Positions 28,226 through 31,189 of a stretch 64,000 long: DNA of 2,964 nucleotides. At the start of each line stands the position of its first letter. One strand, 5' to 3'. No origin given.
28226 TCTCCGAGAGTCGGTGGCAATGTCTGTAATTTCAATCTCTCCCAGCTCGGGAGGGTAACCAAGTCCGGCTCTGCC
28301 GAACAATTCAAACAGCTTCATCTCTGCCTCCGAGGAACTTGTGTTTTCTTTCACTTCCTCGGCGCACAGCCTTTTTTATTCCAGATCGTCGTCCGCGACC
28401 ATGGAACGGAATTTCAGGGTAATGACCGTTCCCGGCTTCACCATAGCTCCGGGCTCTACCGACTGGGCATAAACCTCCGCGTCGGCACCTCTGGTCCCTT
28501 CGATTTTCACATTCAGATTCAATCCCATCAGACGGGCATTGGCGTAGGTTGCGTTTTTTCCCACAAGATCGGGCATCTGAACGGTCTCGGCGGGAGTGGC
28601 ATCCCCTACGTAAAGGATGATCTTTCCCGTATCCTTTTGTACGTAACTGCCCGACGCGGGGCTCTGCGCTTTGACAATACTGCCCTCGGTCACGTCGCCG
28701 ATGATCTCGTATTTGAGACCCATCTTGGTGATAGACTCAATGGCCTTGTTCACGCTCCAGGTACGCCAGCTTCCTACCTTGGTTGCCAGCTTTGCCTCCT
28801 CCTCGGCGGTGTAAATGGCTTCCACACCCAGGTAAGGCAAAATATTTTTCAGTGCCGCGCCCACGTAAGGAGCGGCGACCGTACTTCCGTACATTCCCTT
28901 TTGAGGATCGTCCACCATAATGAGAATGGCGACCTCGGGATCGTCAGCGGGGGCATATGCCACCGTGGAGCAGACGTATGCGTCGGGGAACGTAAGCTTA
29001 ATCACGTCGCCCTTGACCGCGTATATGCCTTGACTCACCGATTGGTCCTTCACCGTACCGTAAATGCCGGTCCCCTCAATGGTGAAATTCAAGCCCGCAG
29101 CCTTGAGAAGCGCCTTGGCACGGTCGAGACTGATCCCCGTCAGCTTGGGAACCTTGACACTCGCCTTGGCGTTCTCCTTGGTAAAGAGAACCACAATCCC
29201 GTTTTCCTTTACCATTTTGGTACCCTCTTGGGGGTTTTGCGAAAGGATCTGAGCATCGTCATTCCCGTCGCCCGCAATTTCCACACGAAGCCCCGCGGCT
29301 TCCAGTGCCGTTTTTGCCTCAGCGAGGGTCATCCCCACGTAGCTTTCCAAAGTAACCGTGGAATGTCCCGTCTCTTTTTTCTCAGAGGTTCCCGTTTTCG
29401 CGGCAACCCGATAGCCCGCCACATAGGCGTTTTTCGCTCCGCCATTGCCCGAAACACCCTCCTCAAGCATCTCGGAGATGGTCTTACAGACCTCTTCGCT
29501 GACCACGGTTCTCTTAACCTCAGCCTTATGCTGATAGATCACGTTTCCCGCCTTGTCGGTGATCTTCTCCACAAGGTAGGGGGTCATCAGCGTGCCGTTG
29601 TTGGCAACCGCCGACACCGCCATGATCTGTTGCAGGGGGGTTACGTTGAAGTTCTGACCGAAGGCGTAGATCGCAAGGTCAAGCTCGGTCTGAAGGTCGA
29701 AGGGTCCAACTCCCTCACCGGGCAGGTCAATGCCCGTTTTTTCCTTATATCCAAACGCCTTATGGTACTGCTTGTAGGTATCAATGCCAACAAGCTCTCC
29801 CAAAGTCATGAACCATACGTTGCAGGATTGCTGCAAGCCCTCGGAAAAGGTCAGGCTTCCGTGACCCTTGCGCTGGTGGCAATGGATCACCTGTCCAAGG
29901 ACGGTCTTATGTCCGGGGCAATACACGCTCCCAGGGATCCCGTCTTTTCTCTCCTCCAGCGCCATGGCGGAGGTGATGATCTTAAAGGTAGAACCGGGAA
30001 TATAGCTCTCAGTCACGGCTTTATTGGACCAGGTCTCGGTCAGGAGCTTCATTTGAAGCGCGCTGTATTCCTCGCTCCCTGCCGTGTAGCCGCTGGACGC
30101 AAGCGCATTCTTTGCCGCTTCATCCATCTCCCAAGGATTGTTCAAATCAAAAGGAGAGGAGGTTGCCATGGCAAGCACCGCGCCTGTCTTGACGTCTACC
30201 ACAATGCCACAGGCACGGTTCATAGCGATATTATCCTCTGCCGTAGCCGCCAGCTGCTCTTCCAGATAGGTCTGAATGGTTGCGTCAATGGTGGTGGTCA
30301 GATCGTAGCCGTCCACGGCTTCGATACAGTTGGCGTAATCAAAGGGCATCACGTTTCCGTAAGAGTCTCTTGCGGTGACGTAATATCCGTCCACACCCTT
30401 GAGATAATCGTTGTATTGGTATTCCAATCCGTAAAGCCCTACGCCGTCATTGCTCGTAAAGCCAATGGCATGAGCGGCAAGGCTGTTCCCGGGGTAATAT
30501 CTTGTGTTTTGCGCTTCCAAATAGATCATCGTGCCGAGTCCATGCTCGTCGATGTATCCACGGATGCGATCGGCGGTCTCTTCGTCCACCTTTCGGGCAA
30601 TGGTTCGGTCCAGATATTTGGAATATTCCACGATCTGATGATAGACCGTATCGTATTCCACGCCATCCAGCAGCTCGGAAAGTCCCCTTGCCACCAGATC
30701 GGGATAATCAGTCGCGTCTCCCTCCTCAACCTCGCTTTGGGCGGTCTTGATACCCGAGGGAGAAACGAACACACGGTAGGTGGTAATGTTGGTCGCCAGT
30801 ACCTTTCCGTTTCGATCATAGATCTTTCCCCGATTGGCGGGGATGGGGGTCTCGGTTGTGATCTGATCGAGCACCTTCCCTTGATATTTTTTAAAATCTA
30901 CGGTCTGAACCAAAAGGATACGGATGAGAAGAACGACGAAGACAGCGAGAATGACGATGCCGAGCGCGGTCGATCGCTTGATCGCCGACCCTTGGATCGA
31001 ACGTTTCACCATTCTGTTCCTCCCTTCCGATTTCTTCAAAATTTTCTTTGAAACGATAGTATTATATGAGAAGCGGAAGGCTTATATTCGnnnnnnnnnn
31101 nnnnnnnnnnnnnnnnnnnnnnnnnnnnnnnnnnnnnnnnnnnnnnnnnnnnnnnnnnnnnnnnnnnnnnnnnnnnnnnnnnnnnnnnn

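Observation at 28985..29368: Two PASTA domains inserted inside the transpeptidase domain of the division PBP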

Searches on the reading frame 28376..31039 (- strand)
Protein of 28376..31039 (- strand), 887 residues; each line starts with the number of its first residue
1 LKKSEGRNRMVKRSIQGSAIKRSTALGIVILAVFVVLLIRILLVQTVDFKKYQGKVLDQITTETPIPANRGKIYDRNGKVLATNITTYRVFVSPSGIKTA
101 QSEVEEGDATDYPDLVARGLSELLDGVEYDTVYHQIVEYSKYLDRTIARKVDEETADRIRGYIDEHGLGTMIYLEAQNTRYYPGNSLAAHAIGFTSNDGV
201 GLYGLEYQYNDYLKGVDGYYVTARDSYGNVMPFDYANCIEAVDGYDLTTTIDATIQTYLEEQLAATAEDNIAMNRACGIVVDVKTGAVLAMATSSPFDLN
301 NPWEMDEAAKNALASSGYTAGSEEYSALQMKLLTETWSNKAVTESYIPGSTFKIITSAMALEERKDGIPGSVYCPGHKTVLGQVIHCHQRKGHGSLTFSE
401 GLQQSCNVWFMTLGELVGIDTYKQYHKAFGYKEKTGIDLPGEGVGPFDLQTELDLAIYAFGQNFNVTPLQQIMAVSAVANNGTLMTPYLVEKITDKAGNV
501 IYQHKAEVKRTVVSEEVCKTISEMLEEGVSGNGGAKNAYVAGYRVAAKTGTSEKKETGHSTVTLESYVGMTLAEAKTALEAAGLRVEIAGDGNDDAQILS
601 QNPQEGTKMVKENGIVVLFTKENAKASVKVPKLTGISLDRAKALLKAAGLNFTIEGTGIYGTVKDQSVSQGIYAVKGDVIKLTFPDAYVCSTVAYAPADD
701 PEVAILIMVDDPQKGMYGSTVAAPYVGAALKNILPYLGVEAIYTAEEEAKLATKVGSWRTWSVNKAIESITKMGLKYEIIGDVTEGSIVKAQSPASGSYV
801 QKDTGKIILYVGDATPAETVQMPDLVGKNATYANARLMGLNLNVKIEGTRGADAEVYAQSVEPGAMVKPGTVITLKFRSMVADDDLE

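Call 3: search_protein_families(library=pfam, proteins=[window:28376-31039:-], max_evalue=1)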
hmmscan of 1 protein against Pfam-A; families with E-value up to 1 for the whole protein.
window:28376-31039:- (887 aa): 4 families
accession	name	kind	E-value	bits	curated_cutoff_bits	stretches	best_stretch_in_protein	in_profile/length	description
PF00905.27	Transpeptidase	-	3.6e-62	210.7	22.1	2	277-576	2-270/299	Penicillin binding protein transpeptidase domain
PF03793.24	PASTA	-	1.8e-38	130.8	23.2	4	562-620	1-62/64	PASTA domain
PF03717.20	PBP_dimer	-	8.5e-24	85.4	24.4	1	65-230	1-175/180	Penicillin-binding Protein dimerisation domain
PF21922.1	PBP_dimer_2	-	0.0031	18.2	27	1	179-221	24-65/83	Penicillin binding protein A dimerisation domain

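Call 4: search_protein_families(library=ncbifam, proteins=[window:28376-31039:-], max_evalue=0.01)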
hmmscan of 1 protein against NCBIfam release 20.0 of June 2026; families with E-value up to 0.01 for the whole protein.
window:28376-31039:- (887 aa): 26 families (the best 25 are shown)
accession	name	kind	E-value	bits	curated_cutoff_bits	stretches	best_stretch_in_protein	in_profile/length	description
TIGR02214.1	spoVD_pbp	equivalog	4.2e-149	497.8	688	3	23-570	2-515/636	stage V sporulation protein D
TIGR03423.1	pbp2_mrdA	equivalog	1.2e-90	304.8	455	1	22-558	2-532/593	penicillin-binding protein 2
NF038271.1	strep_PBP2X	exception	9.7e-54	182.7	1050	2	27-570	25-576/750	penicillin-binding protein PBP2X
NF053573.1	PBP2_PenA_Neis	exception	1.1e-48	166.2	1105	3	24-310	30-297/572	peptidoglycan D,D-transpeptidase PBP2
NF011685.0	PRK15105.1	subfamily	1.4e-44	152.6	737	2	26-572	27-516/588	peptidoglycan glycosyltransferase FtsI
NF008061.0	PRK10795.1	equivalog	4.1e-31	108.2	962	1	20-553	19-550/634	peptidoglycan DD-transpeptidase MrdA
NF051842.1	PBP4_5_Efaec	equivalog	6.9e-30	104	700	1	194-563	284-624/668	penicillin-binding protein PBP4(5)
TIGR02074.1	PBP_1a_fam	subfamily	7e-27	94.4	508.75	1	243-555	222-486/535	PBP1A family penicillin-binding protein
NF038278.1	strep_PBP2B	exception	2.6e-23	82.4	975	3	422-561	476-625/678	penicillin-binding protein PBP2B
NF033483.0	PknB_PASTA_kin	equivalog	5.3e-22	78.6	450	2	479-683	347-561/563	Stk1 family PASTA domain-containing Ser/Thr kinase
NF051885.1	tranpepglycosPbpC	equivalog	6.2e-18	64.7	900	1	335-553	348-545/632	multimodular transpeptidase-transglycosylase PbpC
NF000407.1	MECC_PBP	exception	2.2e-16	59.2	1500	1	60-496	139-553/665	PBP2a family beta-lactam-resistant peptidoglycan transpeptidase MecC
NF000237.1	MECA_PBP2A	equivalog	9.4e-15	53.9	750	1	65-554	146-603/668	PBP2a family beta-lactam-resistant peptidoglycan transpeptidase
NF038276.1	strep_PBP2A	exception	2.4e-14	52.5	1100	1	404-554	449-581/716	penicillin-binding protein PBP2A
NF000408.1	MECA2_pure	exception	1.4e-11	43.4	1525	1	62-555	143-604/668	PBP2a family beta-lactam-resistant peptidoglycan transpeptidase MecA2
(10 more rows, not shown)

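Call 8: find_homologous_proteins(query=window:28376-31039:-, max_evalue=1e-10)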
Query window:28376-31039:- (887 aa): 6032 proteins with E <= 1e-10 among 8000 candidates; the best 120 are listed.
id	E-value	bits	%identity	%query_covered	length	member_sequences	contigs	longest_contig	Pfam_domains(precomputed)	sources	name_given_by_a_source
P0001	0.0e+0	1949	100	99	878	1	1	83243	PF03717.21,PF03793.25,PF00905.28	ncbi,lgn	-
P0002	0.0e+0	1735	89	99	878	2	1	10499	PF03717.21,PF03793.25,PF00905.28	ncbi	-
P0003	0.0e+0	1598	81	99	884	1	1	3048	PF03717.21,PF03793.25,PF00905.28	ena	-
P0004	0.0e+0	1589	82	99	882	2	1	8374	PF03717.21,PF03793.25,PF00905.28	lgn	-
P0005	0.0e+0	1577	81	99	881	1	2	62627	PF03717.21,PF03793.25,PF00905.28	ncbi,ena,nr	ncbi:MAG: PASTA domain-containing protein [Clostridia bacterium]|nr:PASTA domain-containing protein 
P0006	0.0e+0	1485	76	99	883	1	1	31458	PF03717.21,PF03793.25,PF00905.28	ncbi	-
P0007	0.0e+0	1479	75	99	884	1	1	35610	PF03717.21,PF03793.25,PF00905.28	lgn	-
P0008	0.0e+0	1475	75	99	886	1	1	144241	PF03717.21,PF03793.25,PF00905.28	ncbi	-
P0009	0.0e+0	1418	72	99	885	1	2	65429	PF03717.21,PF03793.25,PF00905.28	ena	-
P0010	0.0e+0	1197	62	100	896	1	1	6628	PF03717.21,PF03793.25,PF00905.28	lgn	-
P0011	0.0e+0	1133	64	73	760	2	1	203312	PF03717.21,PF03793.25,PF00905.28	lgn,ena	-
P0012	0.0e+0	1122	64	74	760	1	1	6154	PF03717.21,PF03793.25,PF00905.28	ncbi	-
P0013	0.0e+0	1121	64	73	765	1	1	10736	PF03717.21,PF03793.25,PF00905.28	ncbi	-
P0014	0.0e+0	1109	65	73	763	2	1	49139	PF03717.21,PF03793.25,PF00905.28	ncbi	-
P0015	0.0e+0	1106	72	65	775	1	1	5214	PF03717.21,PF03793.25,PF00905.28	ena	-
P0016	0.0e+0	1102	64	73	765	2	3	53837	PF03717.21,PF03793.25,PF00905.28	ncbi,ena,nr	ncbi:MAG: PASTA domain-containing protein [Clostridia bacterium]|nr:PASTA domain-containing protein 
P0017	0.0e+0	1100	65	73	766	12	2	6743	PF03717.21,PF03793.25,PF00905.28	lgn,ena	-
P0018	0.0e+0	1093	64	75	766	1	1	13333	PF03717.21,PF03793.25,PF00905.28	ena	-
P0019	0.0e+0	1087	65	73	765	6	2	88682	PF03717.21,PF03793.25,PF00905.28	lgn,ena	-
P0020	0.0e+0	1087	63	73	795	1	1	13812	PF03717.21,PF03793.25,PF00905.28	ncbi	-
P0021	0.0e+0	1085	65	73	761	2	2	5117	PF03717.21,PF03793.25,PF00905.28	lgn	-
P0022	0.0e+0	1085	66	73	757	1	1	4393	PF03717.21,PF03793.25,PF00905.28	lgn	-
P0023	0.0e+0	1076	71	64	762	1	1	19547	PF03717.21,PF03793.25,PF00905.28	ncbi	-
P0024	0.0e+0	1074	65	73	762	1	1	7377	PF03717.21,PF03793.25,PF00905.28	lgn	-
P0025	0.0e+0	1074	65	73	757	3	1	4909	PF03717.21,PF03793.25,PF00905.28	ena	-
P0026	0.0e+0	1067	64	73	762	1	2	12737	PF03717.21,PF03793.25,PF00905.28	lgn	-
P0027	0.0e+0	1067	64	73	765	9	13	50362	PF03717.21,PF03793.25,PF00905.28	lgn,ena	-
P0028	0.0e+0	1067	64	73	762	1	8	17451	PF03717.21,PF03793.25,PF00905.28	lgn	-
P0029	0.0e+0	1063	70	62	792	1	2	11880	PF03717.21,PF03793.25,PF00905.28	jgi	-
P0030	0.0e+0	1062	64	73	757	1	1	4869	PF03717.21,PF03793.25,PF00905.28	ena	-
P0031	0.0e+0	1061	64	73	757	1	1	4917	PF03717.21,PF03793.25,PF00905.28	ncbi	-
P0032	0.0e+0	1060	62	74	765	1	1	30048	PF03717.21,PF03793.25,PF00905.28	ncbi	-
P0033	0.0e+0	1059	60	79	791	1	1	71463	PF03717.21,PF03793.25,PF00905.28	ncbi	-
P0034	0.0e+0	1057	60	76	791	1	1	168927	PF03717.21,PF03793.25,PF00905.28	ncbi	-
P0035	0.0e+0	1056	71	64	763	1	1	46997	PF03717.21,PF03793.25,PF00905.28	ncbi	-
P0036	0.0e+0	1056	59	79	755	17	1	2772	PF03717.21,PF03793.25,PF00905.28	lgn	-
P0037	0.0e+0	1054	71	62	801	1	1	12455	PF03717.21,PF03793.25,PF00905.28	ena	-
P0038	0.0e+0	1047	72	62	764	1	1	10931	PF03717.21,PF03793.25,PF00905.28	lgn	-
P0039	0.0e+0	1045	62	75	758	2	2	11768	PF03717.21,PF03793.25,PF00905.28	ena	-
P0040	0.0e+0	1045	55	76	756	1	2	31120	PF03717.21,PF03793.25,PF00905.28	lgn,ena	-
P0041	0.0e+0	1042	66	64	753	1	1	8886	PF03717.21,PF03793.25,PF00905.28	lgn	-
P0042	0.0e+0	1041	60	72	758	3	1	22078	PF03717.21,PF03793.25,PF00905.28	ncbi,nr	ncbi:MAG: PASTA domain-containing protein [Clostridia bacterium]|nr:PASTA domain-containing protein 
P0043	0.0e+0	1040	62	73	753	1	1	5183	PF03717.21,PF03793.25,PF00905.28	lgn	-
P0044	0.0e+0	1039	69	62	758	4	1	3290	PF03717.21,PF03793.25,PF00905.28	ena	-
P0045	0.0e+0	1038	63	73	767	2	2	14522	PF03717.21,PF03793.25,PF00905.28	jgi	-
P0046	0.0e+0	1038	58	73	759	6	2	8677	PF03717.21,PF03793.25,PF00905.28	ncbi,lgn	-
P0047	0.0e+0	1037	62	73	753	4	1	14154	PF03717.21,PF03793.25,PF00905.28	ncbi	-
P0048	0.0e+0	1037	65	82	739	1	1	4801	PF03717.21,PF03793.25,PF00905.28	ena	-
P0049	0.0e+0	1036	65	82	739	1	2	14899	PF03717.21,PF03793.25,PF00905.28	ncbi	-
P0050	0.0e+0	1033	62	73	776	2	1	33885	PF03717.21,PF03793.25,PF00905.28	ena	-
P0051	0.0e+0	1031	66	62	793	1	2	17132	PF03717.21,PF03793.25,PF00905.28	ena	-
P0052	0.0e+0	1029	61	73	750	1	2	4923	PF03717.21,PF03793.25,PF00905.28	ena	-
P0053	0.0e+0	1029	68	62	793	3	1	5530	PF03717.21,PF03793.25,PF00905.28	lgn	-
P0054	0.0e+0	1029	58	76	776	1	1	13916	PF03717.21,PF03793.25,PF00905.28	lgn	-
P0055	0.0e+0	1028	67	64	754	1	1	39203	PF03717.21,PF03793.25,PF00905.28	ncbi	-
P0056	0.0e+0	1028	67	62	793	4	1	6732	PF03717.21,PF03793.25,PF00905.28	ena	-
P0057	0.0e+0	1027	66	64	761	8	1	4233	PF03717.21,PF03793.25,PF00905.28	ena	-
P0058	0.0e+0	1025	66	62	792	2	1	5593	PF03717.21,PF03793.25,PF00905.28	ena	-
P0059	0.0e+0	1025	66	64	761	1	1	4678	PF03717.21,PF03793.25,PF00905.28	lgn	-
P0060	0.0e+0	1025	57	75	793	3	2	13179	PF03717.21,PF03793.25,PF00905.28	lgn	-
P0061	0.0e+0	1023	63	73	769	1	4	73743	PF03717.21,PF03793.25,PF00905.28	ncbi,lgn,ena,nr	ncbi:MAG: PASTA domain-containing protein [Clostridia bacterium]|nr:PASTA domain-containing protein 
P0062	0.0e+0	1022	65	82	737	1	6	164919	PF03717.21,PF03793.25,PF00905.28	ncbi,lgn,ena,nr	ncbi:MAG: PASTA domain-containing protein [Clostridia bacterium]|nr:PASTA domain-containing protein 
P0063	0.0e+0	1022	65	64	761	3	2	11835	PF03717.21,PF03793.25,PF00905.28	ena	-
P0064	0.0e+0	1021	61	73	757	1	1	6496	PF03717.21,PF03793.25,PF00905.28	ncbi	-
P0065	0.0e+0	1021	64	82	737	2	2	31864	PF03717.21,PF03793.25,PF00905.28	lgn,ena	-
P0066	0.0e+0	1021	62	74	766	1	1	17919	PF03717.21,PF03793.25,PF00905.28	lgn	-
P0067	0.0e+0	1020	61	73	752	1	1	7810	PF03717.21,PF03793.25,PF00905.28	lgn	-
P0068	0.0e+0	1019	58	75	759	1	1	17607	PF03717.21,PF03793.25,PF00905.28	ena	-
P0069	0.0e+0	1018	64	82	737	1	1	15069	PF03717.21,PF03793.25,PF00905.28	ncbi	-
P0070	0.0e+0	1018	66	62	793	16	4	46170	PF03717.21,PF03793.25,PF00905.28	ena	-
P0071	0.0e+0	1016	64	82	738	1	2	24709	PF03717.21,PF03793.25,PF00905.28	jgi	-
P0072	0.0e+0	1016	58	76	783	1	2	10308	PF03717.21,PF03793.25,PF00905.28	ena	-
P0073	0.0e+0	1014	63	83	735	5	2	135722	PF03717.21,PF03793.25,PF00905.28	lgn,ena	-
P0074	0.0e+0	1013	64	83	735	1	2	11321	PF03717.21,PF03793.25,PF00905.28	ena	-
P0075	0.0e+0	1012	67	62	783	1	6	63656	PF03717.21,PF03793.25,PF00905.28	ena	-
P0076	0.0e+0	1012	56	76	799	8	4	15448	PF03717.21,PF03793.25,PF00905.28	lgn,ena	-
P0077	0.0e+0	1012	67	62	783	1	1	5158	PF03717.21,PF03793.25,PF00905.28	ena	-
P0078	0.0e+0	1012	64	82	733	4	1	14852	PF03717.21,PF03793.25,PF00905.28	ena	-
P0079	0.0e+0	1012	59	75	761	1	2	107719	PF03717.21,PF03793.25,PF00905.28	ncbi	-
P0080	1.5e-298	1011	59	72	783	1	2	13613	PF03717.21,PF03793.25,PF00905.28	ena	-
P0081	1.5e-298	1011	57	79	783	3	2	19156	PF03717.21,PF03793.25,PF00905.28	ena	-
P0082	1.9e-298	1011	59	73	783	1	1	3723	PF03717.21,PF03793.25,PF00905.28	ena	-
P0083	2.0e-298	1011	68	64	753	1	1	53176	PF03717.21,PF03793.25,PF00905.28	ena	-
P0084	2.0e-298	1011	57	99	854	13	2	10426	PF03717.21,PF03793.25,PF00905.28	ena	-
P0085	2.2e-298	1010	58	75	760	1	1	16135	PF03717.21,PF03793.25,PF00905.28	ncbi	-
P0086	2.2e-298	1010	57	76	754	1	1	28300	PF03717.21,PF03793.25,PF00905.28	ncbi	-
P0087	2.3e-298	1010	61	73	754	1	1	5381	PF03717.21,PF03793.25,PF00905.28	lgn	-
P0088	3.3e-298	1010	56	76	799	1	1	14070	PF03717.21,PF03793.25,PF00905.28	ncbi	-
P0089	3.5e-298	1010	61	74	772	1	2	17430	PF03717.21,PF03793.25,PF00905.28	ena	-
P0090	3.9e-298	1010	64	82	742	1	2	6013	PF03717.21,PF03793.25,PF00905.28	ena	-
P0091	4.1e-298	1010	68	61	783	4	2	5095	PF03717.21,PF03793.25,PF00905.28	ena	-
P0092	1.0e-297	1008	57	75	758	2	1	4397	PF03717.21,PF03793.25,PF00905.28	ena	-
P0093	1.4e-297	1008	55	75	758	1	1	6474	PF03717.21,PF03793.25,PF00905.28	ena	-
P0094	1.7e-297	1007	58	76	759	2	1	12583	PF03717.21,PF03793.25,PF00905.28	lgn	-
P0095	1.9e-297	1007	66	62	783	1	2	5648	PF03717.21,PF03793.25,PF00905.28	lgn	-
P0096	2.2e-297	1007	61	74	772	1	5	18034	PF03717.21,PF03793.25,PF00905.28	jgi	-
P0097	2.3e-297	1007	63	82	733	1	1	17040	PF03717.21,PF03793.25,PF00905.28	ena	-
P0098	2.8e-297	1007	66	63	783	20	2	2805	PF03717.21,PF03793.25,PF00905.28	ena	-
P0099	3.1e-297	1007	57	75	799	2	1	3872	PF03717.21,PF03793.25,PF00905.28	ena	-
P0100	3.4e-297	1006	67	62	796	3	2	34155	PF03717.21,PF03793.25,PF00905.28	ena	-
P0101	4.7e-297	1006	61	74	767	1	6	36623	PF03717.21,PF03793.25,PF00905.28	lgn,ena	-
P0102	5.3e-297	1006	63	82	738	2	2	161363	PF03717.21,PF03793.25,PF00905.28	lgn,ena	-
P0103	7.1e-297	1005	66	62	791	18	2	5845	PF03717.21,PF03793.25,PF00905.28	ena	-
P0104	8.6e-297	1005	58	74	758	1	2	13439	PF03717.21,PF03793.25,PF00905.28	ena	-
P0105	1.0e-296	1005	56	75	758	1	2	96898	PF03717.21,PF03793.25,PF00905.28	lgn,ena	-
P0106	1.2e-296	1005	66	62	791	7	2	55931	PF03717.21,PF03793.25,PF00905.28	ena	-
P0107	1.2e-296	1005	62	73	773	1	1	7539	PF03717.21,PF03793.25,PF00905.28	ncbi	-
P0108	1.5e-296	1004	63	82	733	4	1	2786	PF03717.21,PF03793.25,PF00905.28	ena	-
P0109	2.0e-296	1004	67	62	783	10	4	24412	PF03717.21,PF03793.25,PF00905.28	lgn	-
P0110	2.1e-296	1004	57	74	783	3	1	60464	PF03717.21,PF03793.25,PF00905.28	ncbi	-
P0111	3.6e-296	1003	64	81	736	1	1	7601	PF03717.21,PF03793.25,PF00905.28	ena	-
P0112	4.8e-296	1003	58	75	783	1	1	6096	PF03717.21,PF03793.25,PF00905.28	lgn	-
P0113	5.4e-296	1003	64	82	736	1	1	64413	PF03717.21,PF03793.25,PF00905.28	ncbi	-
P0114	5.4e-296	1002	63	82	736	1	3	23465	PF03717.21,PF03793.25,PF00905.28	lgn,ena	-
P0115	7.1e-296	1002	57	75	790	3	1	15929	PF03717.21,PF03793.25,PF00905.28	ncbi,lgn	ncbi:MAG: penicillin-binding transpeptidase domain-containing protein [Eubacteriales bacterium]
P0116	7.6e-296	1002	67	62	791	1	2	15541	PF03717.21,PF03793.25,PF00905.28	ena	-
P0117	8.7e-296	1002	57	75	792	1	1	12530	PF03717.21,PF03793.25,PF00905.28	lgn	-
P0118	9.0e-296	1002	64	82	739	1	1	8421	PF03717.21,PF03793.25,PF00905.28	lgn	-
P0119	1.1e-295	1001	68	61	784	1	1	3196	PF03717.21,PF03793.25,PF00905.28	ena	-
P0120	1.3e-295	1001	54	98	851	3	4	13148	PF03717.21,PF03793.25,PF00905.28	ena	-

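Call 16: find_encoding_contigs(protein=P0001, flank=10000, max_places=3)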
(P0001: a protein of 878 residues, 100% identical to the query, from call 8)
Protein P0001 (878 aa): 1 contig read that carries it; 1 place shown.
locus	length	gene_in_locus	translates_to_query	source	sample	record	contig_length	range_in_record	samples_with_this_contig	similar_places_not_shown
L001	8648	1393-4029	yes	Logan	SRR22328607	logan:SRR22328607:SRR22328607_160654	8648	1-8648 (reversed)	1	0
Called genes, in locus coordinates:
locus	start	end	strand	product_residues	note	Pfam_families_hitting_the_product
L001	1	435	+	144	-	?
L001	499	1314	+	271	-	PF04977:DivIC (faint)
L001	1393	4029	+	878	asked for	PF03717:PBP_dimer, PF00905:Transpeptidase, PF03793:PASTA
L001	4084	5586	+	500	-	PF01225:Mur_ligase, PF08245:Mur_ligase_M, PF02875:Mur_ligase_C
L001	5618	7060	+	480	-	PF01225:Mur_ligase (weak), PF08245:Mur_ligase_M, PF02875:Mur_ligase_C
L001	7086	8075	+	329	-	PF00953:Glycos_transf_4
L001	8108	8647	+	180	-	?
